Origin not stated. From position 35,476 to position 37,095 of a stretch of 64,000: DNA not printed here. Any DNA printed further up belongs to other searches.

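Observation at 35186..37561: Receptor-like gene combining a PBP/ANF-receptor-like ectodomain, one TM and an apparently catalytically dead nucleotide-cyclase homology domain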

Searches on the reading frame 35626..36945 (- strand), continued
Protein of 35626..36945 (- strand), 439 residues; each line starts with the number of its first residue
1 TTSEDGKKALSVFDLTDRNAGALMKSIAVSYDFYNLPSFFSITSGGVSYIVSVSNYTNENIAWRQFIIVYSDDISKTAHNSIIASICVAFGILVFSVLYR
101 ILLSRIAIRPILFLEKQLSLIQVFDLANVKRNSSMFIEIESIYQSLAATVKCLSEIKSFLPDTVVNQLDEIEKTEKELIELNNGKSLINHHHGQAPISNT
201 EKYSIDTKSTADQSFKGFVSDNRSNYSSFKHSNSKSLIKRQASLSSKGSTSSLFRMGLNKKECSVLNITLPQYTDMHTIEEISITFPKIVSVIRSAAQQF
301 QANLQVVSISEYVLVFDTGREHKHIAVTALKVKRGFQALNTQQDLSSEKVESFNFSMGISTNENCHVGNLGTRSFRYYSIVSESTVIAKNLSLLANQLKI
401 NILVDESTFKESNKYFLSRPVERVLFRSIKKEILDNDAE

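Call 42: search_solved_structures(query=A1, max_evalue=0.01, show_alignments=2)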
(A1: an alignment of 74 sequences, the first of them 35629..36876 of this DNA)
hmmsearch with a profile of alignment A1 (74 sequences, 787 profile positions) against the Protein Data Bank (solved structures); distinct sequences matched with E-value up to 0.01: 91 (the best 60 are shown).
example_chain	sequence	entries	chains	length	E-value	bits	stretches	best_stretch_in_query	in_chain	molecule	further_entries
3r5g_A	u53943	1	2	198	1e-23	87.1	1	492-678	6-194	CyaB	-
2w01_A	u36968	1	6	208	1.3e-20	76.9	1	488-645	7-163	ADENYLATE CYCLASE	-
6fht_A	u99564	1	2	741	1.6e-20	76.6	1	487-644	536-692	Bacteriophytochrome,Adenylate cyclase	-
6ao9_A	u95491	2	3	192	1.1e-16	63.8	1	494-678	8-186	Bacterio-rhodopsin/guanylyl cyclase 1 fusion protein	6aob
5x4t_A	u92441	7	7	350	2e-16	63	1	503-675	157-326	Photoactivated adenylyl cyclase | Family 3 adenylate cyclase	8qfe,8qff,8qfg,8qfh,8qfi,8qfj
9f1z_A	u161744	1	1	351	2e-16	63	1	503-675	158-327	Family 3 adenylate cyclase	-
5x4u_A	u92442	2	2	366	2.2e-16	62.8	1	501-675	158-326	Photoactivated adenylyl cyclase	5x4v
4yus_A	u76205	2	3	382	2.5e-16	62.7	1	501-675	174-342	Family 3 adenylate cyclase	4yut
9f1w_A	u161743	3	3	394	2.7e-16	62.6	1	501-675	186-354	Family 3 adenylate cyclase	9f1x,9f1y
6aoa_A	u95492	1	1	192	3.9e-16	62.1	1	494-678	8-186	Bacterio-rhodopsin/guanylyl cyclase 1 fusion protein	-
6sir_A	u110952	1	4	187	1.6e-15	60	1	494-670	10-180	Nucleotide cyclase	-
5oyh_A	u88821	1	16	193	4.9e-15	58.4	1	494-670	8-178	Nucleotide cyclase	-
5mbg_A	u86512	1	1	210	6.5e-14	54.7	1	505-636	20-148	Beta subunit of photoactivated adenylyl cyclase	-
1wc1_A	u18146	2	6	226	1.4e-13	53.6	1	478-629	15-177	ADENYLATE CYCLASE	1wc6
4oya_A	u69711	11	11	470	1.8e-13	53.3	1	494-628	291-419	Adenylate cyclase type 10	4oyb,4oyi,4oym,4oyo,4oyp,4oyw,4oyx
9bcv_A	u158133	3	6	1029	1.5e-08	36.9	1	496-637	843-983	Atrial natriuretic peptide receptor 1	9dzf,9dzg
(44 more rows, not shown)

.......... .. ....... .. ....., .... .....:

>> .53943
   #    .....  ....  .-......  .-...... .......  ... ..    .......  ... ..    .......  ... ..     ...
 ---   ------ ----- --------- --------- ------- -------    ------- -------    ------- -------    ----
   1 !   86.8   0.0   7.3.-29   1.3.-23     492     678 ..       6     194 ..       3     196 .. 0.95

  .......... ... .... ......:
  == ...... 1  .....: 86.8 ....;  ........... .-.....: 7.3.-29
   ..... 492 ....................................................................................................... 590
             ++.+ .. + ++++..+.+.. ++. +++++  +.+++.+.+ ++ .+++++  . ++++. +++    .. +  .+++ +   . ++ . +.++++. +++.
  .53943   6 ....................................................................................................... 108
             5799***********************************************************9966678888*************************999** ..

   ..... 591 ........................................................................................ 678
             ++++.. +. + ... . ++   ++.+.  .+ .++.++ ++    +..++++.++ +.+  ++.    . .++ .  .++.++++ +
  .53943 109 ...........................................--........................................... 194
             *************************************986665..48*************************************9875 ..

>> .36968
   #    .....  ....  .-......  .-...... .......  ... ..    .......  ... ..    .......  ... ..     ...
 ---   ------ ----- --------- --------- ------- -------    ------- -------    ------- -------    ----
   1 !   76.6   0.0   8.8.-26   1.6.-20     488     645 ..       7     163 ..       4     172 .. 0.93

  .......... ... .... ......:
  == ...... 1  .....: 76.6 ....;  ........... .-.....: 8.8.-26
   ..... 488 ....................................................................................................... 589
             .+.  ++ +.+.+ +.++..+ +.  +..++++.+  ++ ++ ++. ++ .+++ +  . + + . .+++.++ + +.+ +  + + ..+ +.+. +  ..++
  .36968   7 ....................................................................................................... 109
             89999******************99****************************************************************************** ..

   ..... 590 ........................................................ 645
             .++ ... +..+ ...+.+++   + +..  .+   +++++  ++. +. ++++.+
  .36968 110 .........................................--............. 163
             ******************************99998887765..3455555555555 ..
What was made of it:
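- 35543..35628 (-): End of the cyclase domain, read in frame 0 (…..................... + first base of a Trp codon). The CyaB alignment shows that RPVDR…VYEL is the end of the cyclase domain (call 42).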

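Call 44: search_solved_structures(query=A2, max_evalue=0.01, show_alignments=2)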
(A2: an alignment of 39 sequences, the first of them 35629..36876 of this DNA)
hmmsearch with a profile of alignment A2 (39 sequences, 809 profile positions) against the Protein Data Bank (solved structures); distinct sequences matched with E-value up to 0.01: 27.
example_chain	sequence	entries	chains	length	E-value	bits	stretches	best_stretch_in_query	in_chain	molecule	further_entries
4cm2_A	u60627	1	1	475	2.5e-08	36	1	533-662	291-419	ADENYLATE CYCLASE TYPE 10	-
4oya_A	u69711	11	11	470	2.8e-08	35.8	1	533-662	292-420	Adenylate cyclase type 10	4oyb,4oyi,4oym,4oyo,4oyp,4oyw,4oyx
4clf_A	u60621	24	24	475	2.9e-08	35.8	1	533-662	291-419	ADENYLATE CYCLASE TYPE 10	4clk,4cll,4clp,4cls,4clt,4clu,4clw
4cm0_A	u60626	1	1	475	3.1e-08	35.7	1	533-661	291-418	SOLUBLE ADENYLYL CYCLASE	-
3r5g_A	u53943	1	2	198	5.3e-07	31.6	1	531-712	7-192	CyaB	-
6sir_A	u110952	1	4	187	2.9e-06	29.2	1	594-698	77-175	Nucleotide cyclase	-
5oyh_A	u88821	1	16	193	3.1e-06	29.1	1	594-698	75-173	Nucleotide cyclase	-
5x4t_A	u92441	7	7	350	3.6e-06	28.9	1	592-681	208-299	Photoactivated adenylyl cyclase | Family 3 adenylate cyclase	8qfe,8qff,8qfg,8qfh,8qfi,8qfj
9f1z_A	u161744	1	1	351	3.6e-06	28.9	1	592-681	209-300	Family 3 adenylate cyclase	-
5x4u_A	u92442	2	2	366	4e-06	28.7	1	592-681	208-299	Photoactivated adenylyl cyclase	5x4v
4yus_A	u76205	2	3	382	4.3e-06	28.6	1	592-681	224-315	Family 3 adenylate cyclase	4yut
9f1w_A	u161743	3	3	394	4.7e-06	28.5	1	592-681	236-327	Family 3 adenylate cyclase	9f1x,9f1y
6ao9_A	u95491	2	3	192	1.2e-05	27.2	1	594-706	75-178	Bacterio-rhodopsin/guanylyl cyclase 1 fusion protein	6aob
6aoa_A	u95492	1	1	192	1.6e-05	26.8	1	593-706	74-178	Bacterio-rhodopsin/guanylyl cyclase 1 fusion protein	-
2w01_A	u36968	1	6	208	1.7e-05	26.6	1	526-655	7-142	ADENYLATE CYCLASE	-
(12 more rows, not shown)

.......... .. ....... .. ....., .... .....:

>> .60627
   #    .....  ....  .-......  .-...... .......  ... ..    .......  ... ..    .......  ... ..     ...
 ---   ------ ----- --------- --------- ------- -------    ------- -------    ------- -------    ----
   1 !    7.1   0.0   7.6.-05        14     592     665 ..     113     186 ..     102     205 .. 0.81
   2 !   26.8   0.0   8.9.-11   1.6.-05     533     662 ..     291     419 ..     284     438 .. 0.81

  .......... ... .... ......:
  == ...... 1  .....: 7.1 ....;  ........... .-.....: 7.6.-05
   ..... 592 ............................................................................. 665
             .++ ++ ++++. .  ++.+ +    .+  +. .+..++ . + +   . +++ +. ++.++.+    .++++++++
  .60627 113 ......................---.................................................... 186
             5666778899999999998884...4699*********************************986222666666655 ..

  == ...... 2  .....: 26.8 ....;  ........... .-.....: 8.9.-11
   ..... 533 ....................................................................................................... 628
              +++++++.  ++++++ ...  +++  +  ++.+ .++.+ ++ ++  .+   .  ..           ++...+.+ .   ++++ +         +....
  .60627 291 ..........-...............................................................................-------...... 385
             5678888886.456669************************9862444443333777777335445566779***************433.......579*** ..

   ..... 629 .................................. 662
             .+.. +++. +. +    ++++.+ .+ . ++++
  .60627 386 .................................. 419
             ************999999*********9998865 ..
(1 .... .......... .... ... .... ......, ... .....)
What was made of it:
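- Closest known: Non-catalytic halves of pseudo-heterodimeric cyclases. Same: The best sequence-profile hit of the family is the C2 domain of soluble AC (call 44).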

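Call 47: search_protein_families(library=pfam, alignment_id=A2, max_evalue=0.01)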
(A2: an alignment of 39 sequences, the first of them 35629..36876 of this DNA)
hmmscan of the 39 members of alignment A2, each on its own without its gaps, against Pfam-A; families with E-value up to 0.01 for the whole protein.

A. member 1, window:35629-36876:- (416 aa): 0 families

B. families by the number of members that match (of 39 scanned): 10 families
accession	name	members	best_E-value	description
PF00211.25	Guanylate_cyc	15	4.1e-08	Adenylate and Guanylate cyclase catalytic domain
PF02743.24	dCache_1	8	2.7e-07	Cache domain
PF25390.1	WD40_RLD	1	4.3e-10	RCC1-like domain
PF13540.12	RCC1_2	1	3.8e-08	Regulator of chromosome condensation (RCC1) repeat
PF22673.2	MCP-like_PDC_1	1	1.4e-05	Methyl-accepting chemotaxis protein-like, first PDC sensor domain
PF00415.24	RCC1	1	0.00063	Regulator of chromosome condensation (RCC1) repeat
PF25100.1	DUF7809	1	0.0016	Domain of unknown function (DUF7809)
PF00580.27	UvrD-helicase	1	0.0042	UvrD/REP helicase N-terminal domain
PF01939.22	NucS_C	1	0.0077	Endonuclease NucS C-terminal domain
PF15884.10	QIL1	1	0.0091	MICOS complex subunit MIC13, QIL1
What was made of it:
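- On Class III nucleotidyl cyclase homology domain (Pfam Guanylate_cyc PF00211): Indirectly met: 15 of 39 relatives hit PF00211 (best 4.1e-8, call 47).
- CHD: Pfam PF00211 hits 15 of 39 relatives (call 47).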

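Call 48: predict_structure(alignment_id=A1)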
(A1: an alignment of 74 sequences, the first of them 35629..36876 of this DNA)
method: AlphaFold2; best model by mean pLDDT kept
length: 416 residues; sequences in the alignment: 74
mean_pLDDT: 83.7   pTM: 0.61
mean pLDDT of the five models: 83.7, 83.5, 82.5, 82.5, 82.2
residues with pLDDT >= 90: 268; 70-90: 63; 50-70: 18; < 50: 67
segments of 3 or more residues with pLDDT < 50: 166-181, 183-225, 406-408, 412-416
pLDDT, mean of each block of 10 residues (from residue 1): 87 94 95 94 94 95 98 98 96 95 94 95 94 84 85 87 56 46 44 41 41 42 52 88 97 96 97 95 97 84 96 96 85 97 92 91 97 96 94 90 59 45
secondary structure, 60 per line:
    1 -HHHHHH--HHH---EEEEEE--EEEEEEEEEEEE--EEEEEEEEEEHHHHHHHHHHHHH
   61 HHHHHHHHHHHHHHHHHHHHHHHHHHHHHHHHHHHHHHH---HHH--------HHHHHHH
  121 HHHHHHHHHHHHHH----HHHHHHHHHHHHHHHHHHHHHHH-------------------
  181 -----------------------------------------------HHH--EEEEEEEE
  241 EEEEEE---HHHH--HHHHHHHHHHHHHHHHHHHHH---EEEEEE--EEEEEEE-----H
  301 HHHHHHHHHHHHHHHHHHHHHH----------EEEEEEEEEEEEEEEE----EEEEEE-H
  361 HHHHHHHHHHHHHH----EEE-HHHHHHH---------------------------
elements in order: H2-7 E16-21 E24-35 E38-47 H48-99 H114-134 H139-161 E233-246 H250-253 H256-276 E280-285 E288-294 H300-322 E333-348 E353-358 H360-374 E379-381 H383-389
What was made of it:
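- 36715..36993 (-): Rest of the membrane-proximal Cache module (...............*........…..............). It contains an in-frame TGA at 36946-36948. The AF2 model shows three beta-strands before the TM helix (call 48).
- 36637..36714 (-): The single transmembrane helix. It corresponds to TM2 of the family. AF2 places a long helix at 48-99 (call 48).
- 36394..36636 (-): HAMP-like helix-loop-helix (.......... … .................) followed by a signalling helix. AF2 helices H48-99, H114-134 and H139-161 with pLDDT>84 (call 48).
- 36190..36393 (-): Low-complexity linker predicted to be disordered. AF2 pLDDT<50 for residues 166-225 (call 48).
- On Class III nucleotidyl cyclase homology domain (Pfam Guanylate_cyc PF00211): The AF2 model built with the MSA has pLDDT>90 over most of the domain (call 48).
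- On HAMP linker (PF00672): AF2 gives a helix-loop-helix after the TM with high confidence (call 48).
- AF2 folds TM, HAMP-like region and CHD confidently (call 48).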

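Call 50: fold_search(model_id=the predicted structure, library=pdb)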
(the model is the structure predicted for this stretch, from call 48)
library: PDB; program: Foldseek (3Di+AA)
matches with E <= 10: 815; with E <= 0.001: 155
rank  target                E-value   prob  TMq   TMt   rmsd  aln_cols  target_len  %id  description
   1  2w01_B                3.4e-10  1.00  0.35  0.71   3.5       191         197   12  Crystal structure of the guanylyl cyclase Cya2 (released 2008-09-30)
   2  2w01_D                1.4e-09  1.00  0.38  0.76   2.5       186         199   12  Crystal structure of the guanylyl cyclase Cya2 (released 2008-09-30)
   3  2w01_C                2.9e-09  1.00  0.35  0.69   3.7       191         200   14  Crystal structure of the guanylyl cyclase Cya2 (released 2008-09-30)
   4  2w01_A                1.4e-08  1.00  0.36  0.70   3.0       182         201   13  Crystal structure of the guanylyl cyclase Cya2 (released 2008-09-30)
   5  3r5g_B                2.3e-08  1.00  0.34  0.68   3.0       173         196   16  Crystal structure of the adenylyl cyclase CyaB from P. aeruginosa (released 2012-01-11)
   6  6fht_B                3.2e-08  1.00  0.36  0.21   3.2       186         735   13  Crystal structure of an artificial phytochrome regulated adenylate/guanylate cyclase in its dark adapted Pr form (released 2018-04-18)
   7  1wc3_B                3.4e-08  1.00  0.35  0.70   4.4       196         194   13  Soluble adenylyl cyclase CyaC from S. platensis in complex with alpha, beta-methylene-ATP and Strontium (released 2004-12-20)
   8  3r5g_A                3.8e-08  1.00  0.34  0.69   2.6       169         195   16  Crystal structure of the adenylyl cyclase CyaB from P. aeruginosa (released 2012-01-11)
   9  1wc1_A                8.1e-08  1.00  0.34  0.69   5.1       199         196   14  Soluble adenylyl cyclase CyaC from S. platensis in complex with Rp- ATPalphaS (released 2004-12-20)
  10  6fht_A                1.1e-07  1.00  0.35  0.21   3.3       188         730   14  Crystal structure of an artificial phytochrome regulated adenylate/guanylate cyclase in its dark adapted Pr form (released 2018-04-18)
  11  1wc0_B                1.1e-07  1.00  0.35  0.70   4.4       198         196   13  Soluble adenylyl cyclase CyaC from S. platensis in complex with alpha, beta-methylene-ATP (released 2004-12-20)
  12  2bw7_B                1.1e-07  1.00  0.37  0.75   3.0       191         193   14  A novel mechanism for adenylyl cyclase inhibition from the crystal structure of its complex with catechol estrogen (released 2005-07-20)
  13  4cm0                  1.5e-07  1.00  0.29  0.27   5.0       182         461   16  Crystal structure of human soluble Adenylyl Cyclase with alpha,beta- methyleneadenosine-5'-triphosphate soaked with bica (released 2014-03-05)
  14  1wc5_A                1.6e-07  1.00  0.34  0.70   5.0       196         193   15  Soluble adenylyl cyclase CyaC from S. platensis in complex with alpha, beta-methylene-ATP in presence of bicarbonate (released 2004-12-20)
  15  1wc4_A                1.8e-07  1.00  0.36  0.72   3.2       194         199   14  Soluble adenylyl cyclase CyaC from S. platensis in complex with alpha, beta-methylene-ATP and Europium (released 2004-12-20)
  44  9bcv_B                1.6e-06  1.00  0.30  0.55   4.3       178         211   13  Cyclase domain of GC-A bound to ANP (released 2024-11-27)
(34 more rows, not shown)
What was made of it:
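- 35668..36189 (-): Class III cyclase homology domain, main part. Catalytic positions are replaced: Asp1->T, Lys->V, Asp2->S, specificity residue->S, Asn->V, Arg->N. Foldseek: Cya2 2w01 at E 3.4e-10, TM 0.71-0.76 (call 50).
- On Class III nucleotidyl cyclase homology domain (Pfam Guanylate_cyc PF00211): Foldseek against the PDB: Cya2 2w01 at E 3.4e-10, target TM 0.71-0.76, rmsd 2.5-3.5 A. CyaB, CyaC, sAC, Rv1625c and AC C1 follow (call 50).
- Closest known: Animal receptor guanylyl cyclases. Same: The CHD fold matches (9bcv, call 50).
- Checked: The C-terminal domain is homologous to class III cyclase domains (calls 44, 48, 50).
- AF2 gave pLDDT 83.7, and Foldseek's top 50 matches are all nucleotide-cyclase-fold enzymes, nearly all class III adenylyl/guanylyl cyclases (calls 48, 50). 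Foldseek also lists a cyclic-UMP synthase with this fold (call 50).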
